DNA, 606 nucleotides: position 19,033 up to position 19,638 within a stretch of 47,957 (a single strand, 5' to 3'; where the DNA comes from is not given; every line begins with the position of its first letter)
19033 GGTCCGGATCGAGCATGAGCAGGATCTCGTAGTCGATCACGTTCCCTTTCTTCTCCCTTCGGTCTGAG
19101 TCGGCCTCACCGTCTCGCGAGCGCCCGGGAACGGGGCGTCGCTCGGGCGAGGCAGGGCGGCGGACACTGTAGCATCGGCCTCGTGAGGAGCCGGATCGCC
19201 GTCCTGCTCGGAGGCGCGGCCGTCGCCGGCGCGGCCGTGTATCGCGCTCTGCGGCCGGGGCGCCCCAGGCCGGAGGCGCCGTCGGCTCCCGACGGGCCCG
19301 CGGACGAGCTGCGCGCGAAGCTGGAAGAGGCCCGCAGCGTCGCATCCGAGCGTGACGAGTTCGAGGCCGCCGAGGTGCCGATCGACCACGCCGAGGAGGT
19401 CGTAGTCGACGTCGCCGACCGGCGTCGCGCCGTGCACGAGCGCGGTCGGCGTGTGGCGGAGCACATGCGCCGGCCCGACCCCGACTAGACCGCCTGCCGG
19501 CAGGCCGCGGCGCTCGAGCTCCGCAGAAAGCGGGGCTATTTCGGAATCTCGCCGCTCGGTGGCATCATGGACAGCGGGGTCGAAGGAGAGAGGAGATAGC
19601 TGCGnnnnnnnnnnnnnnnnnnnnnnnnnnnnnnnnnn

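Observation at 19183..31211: Candidate uncharacterised envelope-fibre locus: two giant Calx-beta proteins bracketing an amidase and a Pro-rich membrane protein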

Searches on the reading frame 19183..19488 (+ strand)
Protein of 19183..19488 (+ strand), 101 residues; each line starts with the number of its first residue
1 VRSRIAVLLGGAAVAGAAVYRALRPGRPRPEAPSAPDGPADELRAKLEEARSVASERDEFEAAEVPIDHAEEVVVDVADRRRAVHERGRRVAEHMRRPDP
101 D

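Call 7: search_protein_families(library=pfam, proteins=[window:19183-19488:+], max_evalue=0.1)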
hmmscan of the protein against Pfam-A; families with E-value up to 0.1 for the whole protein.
window:19183-19488:+ (101 aa): 0 families

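Call 25: search_protein_families(library=ncbifam, proteins=[window:19183-19488:+], max_evalue=0.01)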
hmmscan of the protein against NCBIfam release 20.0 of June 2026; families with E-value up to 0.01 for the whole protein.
window:19183-19488:+ (101 aa): 1 family
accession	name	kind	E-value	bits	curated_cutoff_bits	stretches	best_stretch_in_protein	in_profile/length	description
TIGR04360.1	other_trbK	hypoth_equivalog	0.0067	16.8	33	0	5-59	3-56/73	putative entry exclusion protein TrbK-alt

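Call 69: search_protein_families(library=phrogs, proteins=[window:19183-19488:+], max_evalue=0.01)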
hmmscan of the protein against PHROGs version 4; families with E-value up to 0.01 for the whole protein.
window:19183-19488:+ (101 aa): 0 families
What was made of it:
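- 19183..19488 (+): Small conserved protein (101 aa) with a weak N-terminal hydrophobic segment and a charged helical tail. Probably not part of the system. No Pfam, NCBIfam or PHROG hit (calls 7, 25, 69).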
